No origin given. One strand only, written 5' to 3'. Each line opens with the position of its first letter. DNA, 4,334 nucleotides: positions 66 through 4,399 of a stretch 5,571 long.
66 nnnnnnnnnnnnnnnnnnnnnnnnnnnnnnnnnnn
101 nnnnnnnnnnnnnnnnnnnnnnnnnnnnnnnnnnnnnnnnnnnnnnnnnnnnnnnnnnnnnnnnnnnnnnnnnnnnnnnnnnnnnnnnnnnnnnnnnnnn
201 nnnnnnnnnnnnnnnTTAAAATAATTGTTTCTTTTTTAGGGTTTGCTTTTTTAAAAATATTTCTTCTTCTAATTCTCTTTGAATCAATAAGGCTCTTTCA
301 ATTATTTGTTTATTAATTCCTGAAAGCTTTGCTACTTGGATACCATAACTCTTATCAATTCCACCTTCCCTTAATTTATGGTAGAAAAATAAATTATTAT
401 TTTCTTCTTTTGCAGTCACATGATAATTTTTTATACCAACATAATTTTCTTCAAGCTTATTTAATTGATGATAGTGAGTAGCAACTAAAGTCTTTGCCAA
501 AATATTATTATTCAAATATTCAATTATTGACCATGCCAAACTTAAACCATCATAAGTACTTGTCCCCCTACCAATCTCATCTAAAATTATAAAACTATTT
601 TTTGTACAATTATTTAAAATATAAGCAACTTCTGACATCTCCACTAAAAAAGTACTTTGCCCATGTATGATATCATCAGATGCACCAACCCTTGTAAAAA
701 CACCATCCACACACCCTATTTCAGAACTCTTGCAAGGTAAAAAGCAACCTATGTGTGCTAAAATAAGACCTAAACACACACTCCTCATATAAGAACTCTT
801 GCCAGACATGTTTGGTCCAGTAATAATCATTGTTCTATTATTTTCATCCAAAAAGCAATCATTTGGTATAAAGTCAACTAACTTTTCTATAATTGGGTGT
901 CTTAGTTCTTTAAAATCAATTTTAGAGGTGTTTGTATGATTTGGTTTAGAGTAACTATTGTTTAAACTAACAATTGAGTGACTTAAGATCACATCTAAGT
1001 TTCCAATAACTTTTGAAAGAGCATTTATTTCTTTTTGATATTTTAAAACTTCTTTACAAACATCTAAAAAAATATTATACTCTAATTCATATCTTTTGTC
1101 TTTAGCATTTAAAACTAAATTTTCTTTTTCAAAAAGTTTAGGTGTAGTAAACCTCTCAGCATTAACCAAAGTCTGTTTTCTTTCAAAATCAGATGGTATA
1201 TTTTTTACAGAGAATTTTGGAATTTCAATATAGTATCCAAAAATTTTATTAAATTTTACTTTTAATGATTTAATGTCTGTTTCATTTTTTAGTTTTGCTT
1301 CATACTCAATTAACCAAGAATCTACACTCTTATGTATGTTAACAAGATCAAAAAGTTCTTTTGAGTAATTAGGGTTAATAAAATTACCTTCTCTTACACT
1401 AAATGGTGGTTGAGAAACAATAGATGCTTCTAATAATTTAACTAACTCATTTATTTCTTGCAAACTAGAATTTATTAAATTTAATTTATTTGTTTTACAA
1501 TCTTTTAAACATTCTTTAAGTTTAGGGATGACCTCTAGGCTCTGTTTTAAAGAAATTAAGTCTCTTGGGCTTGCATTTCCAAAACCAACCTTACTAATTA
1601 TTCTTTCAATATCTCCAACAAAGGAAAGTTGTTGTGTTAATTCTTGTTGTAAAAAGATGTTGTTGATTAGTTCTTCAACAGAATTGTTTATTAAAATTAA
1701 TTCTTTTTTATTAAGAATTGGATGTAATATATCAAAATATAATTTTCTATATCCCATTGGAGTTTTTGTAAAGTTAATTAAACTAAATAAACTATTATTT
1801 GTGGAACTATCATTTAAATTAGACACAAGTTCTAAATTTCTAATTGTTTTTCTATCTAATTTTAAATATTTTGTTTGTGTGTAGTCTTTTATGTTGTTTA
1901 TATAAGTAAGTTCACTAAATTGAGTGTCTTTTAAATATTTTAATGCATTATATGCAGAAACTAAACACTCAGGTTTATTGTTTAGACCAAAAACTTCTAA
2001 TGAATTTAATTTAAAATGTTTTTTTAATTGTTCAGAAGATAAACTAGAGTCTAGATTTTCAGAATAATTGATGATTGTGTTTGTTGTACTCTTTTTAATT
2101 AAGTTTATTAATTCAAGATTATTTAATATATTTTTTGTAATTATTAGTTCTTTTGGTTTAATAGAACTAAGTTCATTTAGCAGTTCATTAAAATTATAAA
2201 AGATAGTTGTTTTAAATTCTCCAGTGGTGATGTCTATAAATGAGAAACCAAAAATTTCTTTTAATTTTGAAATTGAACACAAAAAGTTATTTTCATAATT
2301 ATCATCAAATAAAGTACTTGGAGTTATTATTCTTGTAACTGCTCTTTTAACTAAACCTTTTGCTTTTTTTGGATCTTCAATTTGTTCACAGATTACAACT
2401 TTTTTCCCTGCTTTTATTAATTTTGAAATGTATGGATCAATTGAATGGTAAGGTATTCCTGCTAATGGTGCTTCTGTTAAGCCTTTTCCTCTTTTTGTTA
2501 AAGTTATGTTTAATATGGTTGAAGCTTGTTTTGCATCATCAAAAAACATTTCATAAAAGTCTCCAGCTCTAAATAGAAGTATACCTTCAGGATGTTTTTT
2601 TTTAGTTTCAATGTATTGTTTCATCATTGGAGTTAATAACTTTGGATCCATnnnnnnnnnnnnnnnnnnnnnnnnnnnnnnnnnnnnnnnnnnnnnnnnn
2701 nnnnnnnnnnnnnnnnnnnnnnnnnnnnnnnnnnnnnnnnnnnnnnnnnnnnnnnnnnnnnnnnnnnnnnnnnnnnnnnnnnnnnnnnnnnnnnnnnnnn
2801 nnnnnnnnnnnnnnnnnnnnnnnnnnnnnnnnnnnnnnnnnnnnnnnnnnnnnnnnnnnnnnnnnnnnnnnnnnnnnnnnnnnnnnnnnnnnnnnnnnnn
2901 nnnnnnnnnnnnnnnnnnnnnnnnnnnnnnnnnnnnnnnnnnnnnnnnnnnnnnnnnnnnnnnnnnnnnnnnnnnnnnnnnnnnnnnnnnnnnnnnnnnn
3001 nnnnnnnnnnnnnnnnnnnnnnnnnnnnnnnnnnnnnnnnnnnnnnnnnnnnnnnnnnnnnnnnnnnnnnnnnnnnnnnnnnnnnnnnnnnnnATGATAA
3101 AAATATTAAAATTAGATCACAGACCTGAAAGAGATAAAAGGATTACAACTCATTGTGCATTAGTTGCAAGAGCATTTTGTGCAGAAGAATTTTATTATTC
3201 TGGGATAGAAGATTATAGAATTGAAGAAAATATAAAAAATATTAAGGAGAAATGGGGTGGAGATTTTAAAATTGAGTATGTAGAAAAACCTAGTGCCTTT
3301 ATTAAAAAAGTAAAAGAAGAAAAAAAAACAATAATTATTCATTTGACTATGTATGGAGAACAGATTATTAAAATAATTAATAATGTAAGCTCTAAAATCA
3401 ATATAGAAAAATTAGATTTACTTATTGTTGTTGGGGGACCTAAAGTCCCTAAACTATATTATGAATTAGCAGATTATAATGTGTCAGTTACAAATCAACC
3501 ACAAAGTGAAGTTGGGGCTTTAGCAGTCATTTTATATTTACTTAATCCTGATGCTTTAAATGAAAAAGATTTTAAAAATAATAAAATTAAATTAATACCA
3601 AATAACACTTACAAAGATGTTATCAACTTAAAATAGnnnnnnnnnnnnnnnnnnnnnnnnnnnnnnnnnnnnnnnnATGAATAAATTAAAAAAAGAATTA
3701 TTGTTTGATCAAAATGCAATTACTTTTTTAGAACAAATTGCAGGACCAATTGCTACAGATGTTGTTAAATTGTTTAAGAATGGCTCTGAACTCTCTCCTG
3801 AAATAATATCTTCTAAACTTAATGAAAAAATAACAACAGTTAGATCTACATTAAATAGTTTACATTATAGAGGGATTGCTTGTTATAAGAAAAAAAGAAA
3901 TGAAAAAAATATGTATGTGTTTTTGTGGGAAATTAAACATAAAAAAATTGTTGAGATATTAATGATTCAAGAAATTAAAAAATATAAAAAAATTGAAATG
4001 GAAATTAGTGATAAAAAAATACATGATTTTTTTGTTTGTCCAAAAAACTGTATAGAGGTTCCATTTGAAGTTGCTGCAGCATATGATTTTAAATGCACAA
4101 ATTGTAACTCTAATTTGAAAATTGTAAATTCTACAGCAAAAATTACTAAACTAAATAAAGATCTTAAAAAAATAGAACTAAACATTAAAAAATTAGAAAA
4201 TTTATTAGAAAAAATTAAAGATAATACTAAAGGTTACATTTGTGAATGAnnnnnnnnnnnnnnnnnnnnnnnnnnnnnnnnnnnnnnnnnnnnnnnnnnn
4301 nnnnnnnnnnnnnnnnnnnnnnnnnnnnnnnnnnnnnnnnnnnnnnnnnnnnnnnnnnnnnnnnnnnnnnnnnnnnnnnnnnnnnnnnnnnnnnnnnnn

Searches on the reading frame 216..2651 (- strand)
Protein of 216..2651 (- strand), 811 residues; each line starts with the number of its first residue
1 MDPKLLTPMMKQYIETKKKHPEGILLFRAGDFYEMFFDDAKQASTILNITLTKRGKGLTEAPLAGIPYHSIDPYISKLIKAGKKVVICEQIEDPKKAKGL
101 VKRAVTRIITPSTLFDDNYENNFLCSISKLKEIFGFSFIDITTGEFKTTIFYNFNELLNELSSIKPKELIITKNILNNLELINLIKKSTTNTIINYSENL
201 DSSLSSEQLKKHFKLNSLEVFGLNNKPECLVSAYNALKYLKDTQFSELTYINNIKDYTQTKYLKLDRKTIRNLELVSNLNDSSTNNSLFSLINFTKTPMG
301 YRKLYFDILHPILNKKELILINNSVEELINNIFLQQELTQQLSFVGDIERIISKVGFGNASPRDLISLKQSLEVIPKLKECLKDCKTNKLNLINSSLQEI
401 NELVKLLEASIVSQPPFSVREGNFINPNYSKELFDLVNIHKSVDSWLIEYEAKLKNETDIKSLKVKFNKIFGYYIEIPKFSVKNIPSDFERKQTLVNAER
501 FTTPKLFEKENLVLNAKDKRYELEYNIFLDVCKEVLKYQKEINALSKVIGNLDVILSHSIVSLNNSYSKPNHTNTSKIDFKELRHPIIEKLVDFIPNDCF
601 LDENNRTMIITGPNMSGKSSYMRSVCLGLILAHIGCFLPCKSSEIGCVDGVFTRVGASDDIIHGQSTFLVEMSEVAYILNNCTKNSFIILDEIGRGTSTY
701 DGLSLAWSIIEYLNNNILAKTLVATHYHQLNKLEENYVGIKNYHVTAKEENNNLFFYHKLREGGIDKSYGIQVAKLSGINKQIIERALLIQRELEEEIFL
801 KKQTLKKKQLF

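Call 7: search_protein_families(library=pfam, proteins=[window:216-2651:-], max_evalue=1)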
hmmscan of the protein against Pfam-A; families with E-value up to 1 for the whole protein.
window:216-2651:- (811 aa): 7 families
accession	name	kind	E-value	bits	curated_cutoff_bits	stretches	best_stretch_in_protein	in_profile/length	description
PF00488.27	MutS_V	-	4.9e-78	261.9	30.2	1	608-795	1-188/188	MutS domain V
PF05192.23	MutS_III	-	9.4e-42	144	34.1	1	269-557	2-192/194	MutS domain III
PF01624.25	MutS_I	-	9.3e-41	139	20.6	1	7-117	1-112/113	MutS domain I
PF05190.23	MutS_IV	-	4.8e-23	81.7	22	1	429-518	2-91/92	MutS family domain IV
PF05188.22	MutS_II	-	1.7e-22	80.7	25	1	122-251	1-132/133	MutS domain II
PF13173.12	AAA_14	-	0.018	15.5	27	0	605-695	2-73/129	AAA domain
PF02463.25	SMC_N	-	0.13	12.1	40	1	602-628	21-49/220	RecF/RecN/SMC N terminal domain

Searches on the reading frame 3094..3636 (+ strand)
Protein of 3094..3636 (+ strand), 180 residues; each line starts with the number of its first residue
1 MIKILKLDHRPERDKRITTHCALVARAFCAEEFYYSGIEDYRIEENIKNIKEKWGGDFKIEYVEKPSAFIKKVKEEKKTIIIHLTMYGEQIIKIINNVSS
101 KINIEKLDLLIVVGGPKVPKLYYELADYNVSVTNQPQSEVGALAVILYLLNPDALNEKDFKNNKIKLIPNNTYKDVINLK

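Call 7: search_protein_families(library=pfam, proteins=[window:3094-3636:+], max_evalue=1)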
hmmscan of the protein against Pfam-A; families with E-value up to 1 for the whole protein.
window:3094-3636:+ (180 aa): 3 families
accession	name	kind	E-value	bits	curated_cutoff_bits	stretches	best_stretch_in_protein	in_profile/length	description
PF01994.21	Trm56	-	7.9e-36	123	25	1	54-176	1-118/119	tRNA ribose 2'-O-methyltransferase, aTrm56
PF05124.17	S_layer_C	-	0.032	14.3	23.9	1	95-146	96-146/177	S-layer like family, outer domain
PF14419.11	SPOUT_MTase_2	-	0.065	13.1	28.4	1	74-133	90-149/173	AF2226-like SPOUT RNA Methylase fused to THUMP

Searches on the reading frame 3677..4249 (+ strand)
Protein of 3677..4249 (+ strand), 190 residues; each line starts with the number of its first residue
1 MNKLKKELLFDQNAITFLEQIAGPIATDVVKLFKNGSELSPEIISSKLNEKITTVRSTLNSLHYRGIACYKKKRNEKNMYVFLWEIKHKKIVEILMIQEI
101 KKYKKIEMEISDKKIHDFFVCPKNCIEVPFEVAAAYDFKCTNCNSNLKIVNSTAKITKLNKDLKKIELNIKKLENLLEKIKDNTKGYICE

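Call 7: search_protein_families(library=pfam, proteins=[window:3677-4249:+], max_evalue=1)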
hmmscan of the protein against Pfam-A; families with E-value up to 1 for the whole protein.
window:3677-4249:+ (190 aa): 2 families
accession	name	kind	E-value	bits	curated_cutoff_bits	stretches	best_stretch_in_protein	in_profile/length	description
PF02002.24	TFIIE_alpha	-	3.4e-07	30.5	22.9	1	20-112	9-102/105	TFIIE alpha subunit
PF10779.14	XhlA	-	0.059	14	34.7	1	151-185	15-49/67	Haemolysin XhlA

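Call 11: find_encoding_contigs(protein=window:3677-4249:+, flank=10000, max_places=10)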
Protein window:3677-4249:+ (190 aa): 19 contigs read that carry it; 10 places shown.
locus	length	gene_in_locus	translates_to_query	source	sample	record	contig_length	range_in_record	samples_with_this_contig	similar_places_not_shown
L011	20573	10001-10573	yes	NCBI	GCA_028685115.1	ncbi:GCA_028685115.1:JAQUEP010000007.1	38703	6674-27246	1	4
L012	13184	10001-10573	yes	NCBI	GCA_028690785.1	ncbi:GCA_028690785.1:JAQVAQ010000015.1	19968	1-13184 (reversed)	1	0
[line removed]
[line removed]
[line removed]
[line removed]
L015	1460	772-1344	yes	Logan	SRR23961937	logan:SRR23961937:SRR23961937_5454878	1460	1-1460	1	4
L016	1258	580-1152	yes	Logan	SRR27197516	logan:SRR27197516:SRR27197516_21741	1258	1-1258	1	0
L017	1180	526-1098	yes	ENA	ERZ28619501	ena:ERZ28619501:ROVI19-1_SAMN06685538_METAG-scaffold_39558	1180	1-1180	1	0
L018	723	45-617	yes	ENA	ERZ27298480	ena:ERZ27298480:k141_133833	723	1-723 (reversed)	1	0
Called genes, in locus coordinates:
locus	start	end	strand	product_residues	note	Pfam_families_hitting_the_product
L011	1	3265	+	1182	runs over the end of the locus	-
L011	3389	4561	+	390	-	-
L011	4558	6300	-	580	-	PF02518:HATPase_c (weak), PF13589:HATPase_c_3, PF01119:DNA_mis_repair, PF08676:MutL_C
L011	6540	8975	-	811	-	PF01624:MutS_I, PF05188:MutS_II, PF05192:MutS_III, PF05190:MutS_IV, PF00488:MutS_V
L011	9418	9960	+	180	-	PF01994:Trm56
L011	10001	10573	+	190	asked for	PF02002:TFIIE_alpha (weak)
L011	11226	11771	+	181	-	-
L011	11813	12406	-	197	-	-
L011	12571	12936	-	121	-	PF05239:PRC (weak)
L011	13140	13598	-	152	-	-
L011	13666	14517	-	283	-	PF02899:Phage_int_SAM_1, PF13495:Phage_int_SAM_4, PF00589:Phage_integrase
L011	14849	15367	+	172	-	PF02572:CobA_CobO_BtuR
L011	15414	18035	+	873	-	PF03477:ATP-cone, PF00317:Ribonuc_red_lgN (weak), PF02867:Ribonuc_red_lgC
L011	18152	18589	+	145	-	PF00692:dUTPase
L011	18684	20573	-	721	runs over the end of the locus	PF02359:CDC48_N, PF02933:CDC48_2 (weak), PF00004:AAA, PF05496:RuvB_N, PF07728:AAA_5 (weak), PF17862:AAA_lid_3, PF00004:AAA, PF17862:AAA_lid_3, +26 more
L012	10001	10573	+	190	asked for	PF02002:TFIIE_alpha (weak)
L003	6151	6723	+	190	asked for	PF02002:TFIIE_alpha (weak)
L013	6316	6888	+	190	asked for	PF02002:TFIIE_alpha (weak)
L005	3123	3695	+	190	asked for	PF02002:TFIIE_alpha (weak)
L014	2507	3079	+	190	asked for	PF02002:TFIIE_alpha (weak)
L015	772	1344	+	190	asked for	PF02002:TFIIE_alpha (weak)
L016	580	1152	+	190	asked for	PF02002:TFIIE_alpha (weak)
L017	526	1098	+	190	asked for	PF02002:TFIIE_alpha (weak)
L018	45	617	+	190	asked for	PF02002:TFIIE_alpha (weak)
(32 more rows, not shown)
